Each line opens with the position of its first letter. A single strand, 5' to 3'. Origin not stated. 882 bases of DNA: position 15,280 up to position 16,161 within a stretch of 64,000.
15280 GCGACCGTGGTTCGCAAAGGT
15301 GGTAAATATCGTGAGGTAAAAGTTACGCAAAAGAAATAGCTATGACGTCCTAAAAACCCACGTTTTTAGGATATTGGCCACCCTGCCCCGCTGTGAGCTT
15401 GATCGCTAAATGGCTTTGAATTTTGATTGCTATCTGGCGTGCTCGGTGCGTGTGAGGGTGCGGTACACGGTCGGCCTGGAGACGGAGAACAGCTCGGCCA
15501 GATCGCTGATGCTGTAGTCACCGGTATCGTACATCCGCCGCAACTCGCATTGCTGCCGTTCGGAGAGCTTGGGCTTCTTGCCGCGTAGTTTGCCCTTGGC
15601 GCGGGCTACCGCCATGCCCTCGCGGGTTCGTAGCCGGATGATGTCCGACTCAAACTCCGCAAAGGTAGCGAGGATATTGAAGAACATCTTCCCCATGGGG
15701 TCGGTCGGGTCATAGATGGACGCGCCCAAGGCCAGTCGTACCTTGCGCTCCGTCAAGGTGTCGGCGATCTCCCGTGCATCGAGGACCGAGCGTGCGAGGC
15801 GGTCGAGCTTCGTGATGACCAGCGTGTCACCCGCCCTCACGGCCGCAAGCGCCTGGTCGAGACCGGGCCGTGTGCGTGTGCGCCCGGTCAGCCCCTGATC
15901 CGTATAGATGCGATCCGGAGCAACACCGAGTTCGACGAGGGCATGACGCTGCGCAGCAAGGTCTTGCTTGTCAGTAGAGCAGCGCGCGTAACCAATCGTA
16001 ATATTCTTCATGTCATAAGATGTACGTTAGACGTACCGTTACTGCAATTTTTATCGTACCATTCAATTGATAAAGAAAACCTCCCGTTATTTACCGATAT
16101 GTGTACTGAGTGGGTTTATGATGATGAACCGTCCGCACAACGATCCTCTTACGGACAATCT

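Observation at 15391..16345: Resolvase/invertase gene enclosed by 33-bp inverted repeats, with a third repeat copy (plus 180 bp of flanking identity) 4 kb away disrupting a dcm gene; central spacer of the module is inverted between copies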

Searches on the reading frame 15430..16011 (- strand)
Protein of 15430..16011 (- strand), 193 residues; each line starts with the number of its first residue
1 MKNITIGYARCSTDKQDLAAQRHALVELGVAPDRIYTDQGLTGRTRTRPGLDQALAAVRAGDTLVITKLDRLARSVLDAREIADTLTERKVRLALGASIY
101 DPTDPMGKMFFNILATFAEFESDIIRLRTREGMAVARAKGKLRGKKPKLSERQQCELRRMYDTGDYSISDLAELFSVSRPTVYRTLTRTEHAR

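Call 9: search_protein_families(library=pfam, proteins=[window:15430-16011:-], max_evalue=0.01)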
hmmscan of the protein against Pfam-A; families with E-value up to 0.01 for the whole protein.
window:15430-16011:- (193 aa): 10 families
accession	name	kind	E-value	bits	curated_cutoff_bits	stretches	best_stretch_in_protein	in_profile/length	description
PF00239.26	Resolvase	-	3.6e-41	141.1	23.3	1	6-141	2-144/145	Resolvase, N terminal domain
PF02796.21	HTH_7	-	3e-11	43.7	23.8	1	144-186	1-42/45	Helix-turn-helix domain of resolvase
PF04297.20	UPF0122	-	2.1e-05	25.1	22.7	1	149-191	18-59/101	Putative helix-turn-helix protein, YlxM / p13 like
PF13384.12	HTH_23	-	0.00013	22.1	24.6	1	158-188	11-40/50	Homeodomain-like domain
PF13565.12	HTH_32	-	0.00036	21.5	33.7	1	130-186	11-73/73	Homeodomain-like domain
PF13613.12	HTH_Tnp_4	-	0.0015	18.6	27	1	169-191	23-45/53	Helix-turn-helix of DDE superfamily endonuclease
PF01047.28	MarR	-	0.002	18.4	24.6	1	157-188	9-40/59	MarR family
PF08281.18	Sigma70_r4_2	-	0.0036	17.4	25.7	0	160-188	21-49/54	Sigma-70, region 4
PF08279.18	HTH_11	-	0.0065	16.8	25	0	164-186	14-36/55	HTH domain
PF12728.13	HTH_17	-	0.0073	17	27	0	166-184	2-20/51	Helix-turn-helix domain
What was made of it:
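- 15430..16011 (-): Intact 193-aa serine resolvase, with the catalytic Ser in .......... and a C-terminal HTH_7. Pfam Resolvase 3.6e-41 and HTH_7 3e-11 (call 9).
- Checked: The 193-aa ORF 15430-16011 (-) is a Resolvase + HTH_7 protein (call 9).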

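Call 24: search_dna_similar(query=window:15430-16011:-, collection=plasmids, mode=protein, max_rows=40)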
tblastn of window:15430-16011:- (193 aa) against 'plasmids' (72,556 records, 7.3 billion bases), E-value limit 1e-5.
The search stops at 5000 records and this limit was reached: more records match than are counted here, and every count below describes the 5000 best-scoring records only.
Records with a match: at least 5000; places in all: 9455; records where one place covers at least 80% of the query: 4962.
Best place of each record, by identity: 80-90% 27; 60-80% 468; <60% 4505.
By first word of the organism name: Staphylococcus 1564; Klebsiella 658; Escherichia 482; Enterobacter 341; Pseudosulfitobacter 156; Pseudomonas 151; Salmonella 135; Citrobacter 132; Bacillus 122; Rhodococcus 101; and 208 more.
By predicted mobility (MOB-suite, as given by PLSDB): conjugative 1814; mobilizable 1755; non-mobilizable 1431.
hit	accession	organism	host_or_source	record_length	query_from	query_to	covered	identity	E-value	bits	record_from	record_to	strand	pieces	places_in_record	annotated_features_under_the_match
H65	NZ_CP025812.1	Sulfitobacter sp. SK025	Marine surface water,North Sea (surface ...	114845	1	192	99%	82.8%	2e-101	327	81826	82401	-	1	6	recombinase family protein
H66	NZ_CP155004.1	Methylobacterium fujisawaense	concrete cylinder weathered outdoors on ...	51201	1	188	97%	82.4%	3e-98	318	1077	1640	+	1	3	recombinase family protein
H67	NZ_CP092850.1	Methylobacterium organophilum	-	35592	1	188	97%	82.4%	6e-98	317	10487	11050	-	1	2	recombinase family protein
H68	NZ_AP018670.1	Sphingobium amiense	-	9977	1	188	97%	82.4%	5e-97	314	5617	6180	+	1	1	recombinase family protein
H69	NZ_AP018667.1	Sphingobium amiense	-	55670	1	188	97%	82.4%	5e-97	314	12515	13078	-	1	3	recombinase family protein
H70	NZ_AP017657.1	Sphingobium cloacae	-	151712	1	188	97%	82.4%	5e-97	314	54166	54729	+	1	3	recombinase family protein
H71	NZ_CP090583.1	Methylobacterium radiotolerans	Pure isolate,Urban soil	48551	1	188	97%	81.4%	6e-97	314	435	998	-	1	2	recombinase family protein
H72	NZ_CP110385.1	Tritonibacter mobilis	-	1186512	1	188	97%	81.4%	4e-95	309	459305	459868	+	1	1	record has no annotation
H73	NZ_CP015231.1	Tritonibacter mobilis F1926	cell culture,seawater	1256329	1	188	97%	81.4%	6e-95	308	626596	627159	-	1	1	record has no annotation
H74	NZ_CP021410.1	Pacificitalea manganoxidans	cell culture,sediment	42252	1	192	99%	79.2%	2e-84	278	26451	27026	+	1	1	recombinase family protein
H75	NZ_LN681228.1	Xenorhabdus nematophila AN6/1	-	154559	1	188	97%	80.9%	1e-96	313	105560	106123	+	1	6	recombinase family protein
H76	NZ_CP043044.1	Gluconobacter thailandicus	Triticum aestivum,leaf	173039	1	188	97%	80.9%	2e-95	309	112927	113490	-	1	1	recombinase family protein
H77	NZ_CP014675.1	Kozakia baliensis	palm brown sugar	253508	1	188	97%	80.9%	2e-95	309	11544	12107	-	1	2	recombinase family protein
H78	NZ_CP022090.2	Shewanella sp. FDAARGOS_354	Environment,UCC strain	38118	1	188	97%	80.9%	4e-95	309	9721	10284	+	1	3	recombinase family protein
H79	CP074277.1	Salmonella enterica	environmental,water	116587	1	190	98%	79.5%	1e-95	310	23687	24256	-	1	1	recombinase family protein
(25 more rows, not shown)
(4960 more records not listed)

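Call 25: find_homologous_proteins(query=window:15430-16011:-)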
Query window:15430-16011:- (193 aa): 8000 proteins with E <= 0.001 among 8000 candidates; the best 120 are listed.
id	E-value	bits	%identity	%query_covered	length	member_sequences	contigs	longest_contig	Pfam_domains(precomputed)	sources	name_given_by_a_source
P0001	7.6e-119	412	100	100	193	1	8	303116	PF00239.27,PF02796.22,PF04297.21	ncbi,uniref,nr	ncbi:recombinase family protein [Haematospirillum jordaniae]|uniref:DNA resolvase n=1 Tax=Haematospi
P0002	1.2e-118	411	99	100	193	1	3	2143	PF00239.27,PF02796.22,PF04297.21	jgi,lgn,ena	jgi:DNA invertase Pin-like site-specific DNA recombinase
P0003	4.0e-118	409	99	100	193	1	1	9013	PF00239.27,PF02796.22,PF04297.21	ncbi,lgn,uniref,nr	ncbi:recombinase family protein [Haematospirillum sp. 15-248]|uniref:recombinase family protein n=2 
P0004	4.8e-118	409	99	100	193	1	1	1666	PF00239.27,PF02796.22,PF04297.21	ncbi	-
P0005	4.2e-117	406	99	99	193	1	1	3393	PF00239.27,PF02796.22,PF04297.21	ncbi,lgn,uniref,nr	ncbi:recombinase family protein [Haematospirillum sp. H1815]|uniref:recombinase family protein n=1 T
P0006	2.0e-107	375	93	97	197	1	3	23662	PF00239.27,PF02796.22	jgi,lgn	jgi:DNA invertase Pin-like site-specific DNA recombinase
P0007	1.4e-106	372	93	97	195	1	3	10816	PF00239.27,PF02796.22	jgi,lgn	-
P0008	7.6e-104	363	90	97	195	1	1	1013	PF00239.27,PF02796.22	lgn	-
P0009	2.5e-100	352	71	97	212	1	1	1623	PF00239.27,PF02796.22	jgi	jgi:DNA invertase Pin-like site-specific DNA recombinase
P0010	1.4e-99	349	84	98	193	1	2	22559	PF00239.27,PF02796.22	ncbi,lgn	ncbi:MAG: recombinase family protein [Pseudomonadota bacterium]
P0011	1.8e-99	349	84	100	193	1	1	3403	PF00239.27,PF02796.22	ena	-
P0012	5.1e-99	347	83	99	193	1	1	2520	PF00239.27,PF02796.22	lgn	-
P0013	2.6e-98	345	84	99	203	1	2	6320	PF00239.27,PF02796.22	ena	-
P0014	3.3e-98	345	82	99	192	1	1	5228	PF00239.27,PF02796.22,PF04297.21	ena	-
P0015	3.7e-98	344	83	99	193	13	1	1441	PF00239.27,PF02796.22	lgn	-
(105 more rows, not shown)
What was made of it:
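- JGI labels relatives 'DNA invertase Pin-like' (call 25).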

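Call 26: find_encoding_contigs(protein=P0001, flank=8000, max_places=10)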
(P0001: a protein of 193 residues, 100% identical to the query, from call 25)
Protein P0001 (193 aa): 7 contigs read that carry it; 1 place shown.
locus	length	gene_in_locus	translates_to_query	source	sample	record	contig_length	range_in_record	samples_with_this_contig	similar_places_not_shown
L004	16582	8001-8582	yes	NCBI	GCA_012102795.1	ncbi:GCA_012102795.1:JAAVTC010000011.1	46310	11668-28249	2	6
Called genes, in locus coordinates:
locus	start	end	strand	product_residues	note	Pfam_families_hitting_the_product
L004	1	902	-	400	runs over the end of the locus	PF12323:HTH_OrfB_IS605, PF01385:OrfB_IS605, PF07282:Cas12f1-like_TNB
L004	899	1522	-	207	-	PF00376:MerR, PF12728:HTH_17 (faint), PF13411:MerR_1, PF00239:Resolvase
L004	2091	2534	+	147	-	-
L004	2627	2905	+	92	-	PF05015:HigB-like_toxin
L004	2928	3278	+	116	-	PF01381:HTH_3, PF13384:HTH_23 (faint)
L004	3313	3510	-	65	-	PF01527:HTH_Tnp_1 (weak), PF02796:HTH_7, PF13384:HTH_23 (faint)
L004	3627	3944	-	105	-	PF00145:DNA_methylase (weak)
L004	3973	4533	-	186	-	PF02661:Fic, PF06163:DUF977 (weak)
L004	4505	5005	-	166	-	-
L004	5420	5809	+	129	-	-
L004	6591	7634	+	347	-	PF10134:RPA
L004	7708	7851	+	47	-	-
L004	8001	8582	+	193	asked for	PF00239:Resolvase, PF02796:HTH_7, PF04297:UPF0122 (faint)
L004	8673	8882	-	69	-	-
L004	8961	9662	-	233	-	PF13676:TIR_2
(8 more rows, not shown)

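Call 27: find_encoding_contigs(protein=P0003, flank=8000, max_places=4)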
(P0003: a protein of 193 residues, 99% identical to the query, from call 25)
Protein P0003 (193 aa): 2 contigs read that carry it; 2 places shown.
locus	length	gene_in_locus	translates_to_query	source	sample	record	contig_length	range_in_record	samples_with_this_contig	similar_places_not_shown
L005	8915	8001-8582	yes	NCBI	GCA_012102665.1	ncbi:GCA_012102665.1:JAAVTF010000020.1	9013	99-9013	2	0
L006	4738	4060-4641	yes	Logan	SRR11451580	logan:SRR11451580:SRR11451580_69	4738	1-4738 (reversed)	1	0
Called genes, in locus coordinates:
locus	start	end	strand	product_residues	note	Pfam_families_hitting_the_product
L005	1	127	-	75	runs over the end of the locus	PF00239:Resolvase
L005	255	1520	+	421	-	PF00145:DNA_methylase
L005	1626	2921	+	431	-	PF09019:EcoRII-C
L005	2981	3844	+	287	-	PF01435:Peptidase_M48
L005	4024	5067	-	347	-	PF10134:RPA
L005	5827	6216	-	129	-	-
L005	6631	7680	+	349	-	PF02661:Fic, PF06163:DUF977 (weak)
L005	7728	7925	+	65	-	-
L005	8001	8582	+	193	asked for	PF00239:Resolvase, PF02796:HTH_7, PF04297:UPF0122 (faint)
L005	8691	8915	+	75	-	PF00239:Resolvase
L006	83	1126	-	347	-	PF10134:RPA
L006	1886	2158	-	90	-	-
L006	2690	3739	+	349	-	PF02661:Fic, PF06163:DUF977 (weak)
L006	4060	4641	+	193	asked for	PF00239:Resolvase, PF02796:HTH_7, PF04297:UPF0122 (faint)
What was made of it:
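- The same segment occurs in a different arrangement on a 9-kb contig in strain 15-248 (call 27).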

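Call 28: find_encoding_contigs(protein=P0006, flank=8000, max_places=4)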
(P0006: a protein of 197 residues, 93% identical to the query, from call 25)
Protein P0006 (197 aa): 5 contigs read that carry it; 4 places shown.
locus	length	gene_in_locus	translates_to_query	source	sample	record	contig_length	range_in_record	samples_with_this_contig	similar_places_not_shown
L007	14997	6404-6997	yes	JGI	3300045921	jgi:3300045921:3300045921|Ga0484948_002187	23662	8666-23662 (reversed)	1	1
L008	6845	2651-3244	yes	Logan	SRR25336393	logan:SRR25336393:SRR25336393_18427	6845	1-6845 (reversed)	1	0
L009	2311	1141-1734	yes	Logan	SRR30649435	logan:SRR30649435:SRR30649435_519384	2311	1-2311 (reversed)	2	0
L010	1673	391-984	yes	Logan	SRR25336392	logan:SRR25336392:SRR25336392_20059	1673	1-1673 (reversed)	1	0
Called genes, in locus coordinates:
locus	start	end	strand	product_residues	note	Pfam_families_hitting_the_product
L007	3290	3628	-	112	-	PF02452:PemK_toxin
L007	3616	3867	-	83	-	-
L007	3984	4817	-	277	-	PF13245:AAA_19 (faint), PF13604:AAA_30 (faint), PF13401:AAA_22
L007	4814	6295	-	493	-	PF13565:HTH_32, PF00665:rve, PF09299:Mu-transpos_C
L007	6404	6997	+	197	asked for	PF00239:Resolvase, PF02796:HTH_7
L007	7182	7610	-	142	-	PF00571:CBS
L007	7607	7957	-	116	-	PF00543:P-II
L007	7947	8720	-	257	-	PF07556:DUF1538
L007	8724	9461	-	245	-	PF07556:DUF1538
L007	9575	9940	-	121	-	-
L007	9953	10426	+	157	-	PF00582:Usp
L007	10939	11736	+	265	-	-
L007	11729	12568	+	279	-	-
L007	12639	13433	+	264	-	-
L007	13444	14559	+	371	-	-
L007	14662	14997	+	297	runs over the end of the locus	-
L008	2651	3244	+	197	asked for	PF00239:Resolvase, PF02796:HTH_7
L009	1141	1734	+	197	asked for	PF00239:Resolvase, PF02796:HTH_7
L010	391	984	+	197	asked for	PF00239:Resolvase, PF02796:HTH_7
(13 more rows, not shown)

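Call 29: find_encoding_contigs(protein=P0007, flank=8000, max_places=4)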
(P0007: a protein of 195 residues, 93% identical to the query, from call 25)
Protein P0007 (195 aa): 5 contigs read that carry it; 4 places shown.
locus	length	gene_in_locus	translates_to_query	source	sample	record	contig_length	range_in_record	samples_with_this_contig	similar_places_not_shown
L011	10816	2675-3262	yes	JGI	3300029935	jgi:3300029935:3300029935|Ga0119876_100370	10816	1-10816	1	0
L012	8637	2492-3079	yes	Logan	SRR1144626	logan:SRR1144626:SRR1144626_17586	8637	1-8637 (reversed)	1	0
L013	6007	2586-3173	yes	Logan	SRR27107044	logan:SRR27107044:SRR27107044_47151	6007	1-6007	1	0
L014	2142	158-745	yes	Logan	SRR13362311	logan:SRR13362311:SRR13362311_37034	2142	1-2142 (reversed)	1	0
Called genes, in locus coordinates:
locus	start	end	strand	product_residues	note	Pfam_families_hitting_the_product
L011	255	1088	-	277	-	PF13245:AAA_19 (faint), PF13604:AAA_30 (faint), PF13401:AAA_22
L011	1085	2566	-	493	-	PF13384:HTH_23 (faint), PF13565:HTH_32, PF00665:rve, PF09299:Mu-transpos_C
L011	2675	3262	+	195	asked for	PF00239:Resolvase, PF02796:HTH_7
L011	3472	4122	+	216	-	-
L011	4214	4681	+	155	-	-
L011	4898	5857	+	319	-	PF04796:RepA_C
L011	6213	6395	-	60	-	-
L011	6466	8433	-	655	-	PF02534:T4SS-DNA_transf, PF10412:TrwB_AAD_bind, PF12696:TraG-D_C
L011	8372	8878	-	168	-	-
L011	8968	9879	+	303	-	PF08401:ArdcN, PF18818:MPTase-PolyVal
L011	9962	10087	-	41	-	-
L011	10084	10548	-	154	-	PF00578:AhpC-TSA (weak), PF08534:Redoxin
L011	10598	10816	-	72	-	?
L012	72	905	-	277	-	PF13245:AAA_19 (faint), PF13604:AAA_30 (faint), PF13401:AAA_22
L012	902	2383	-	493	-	PF13384:HTH_23 (faint), PF13565:HTH_32, PF00665:rve, PF09299:Mu-transpos_C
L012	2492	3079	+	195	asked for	PF00239:Resolvase, PF02796:HTH_7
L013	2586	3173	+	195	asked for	PF00239:Resolvase, PF02796:HTH_7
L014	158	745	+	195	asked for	PF00239:Resolvase, PF02796:HTH_7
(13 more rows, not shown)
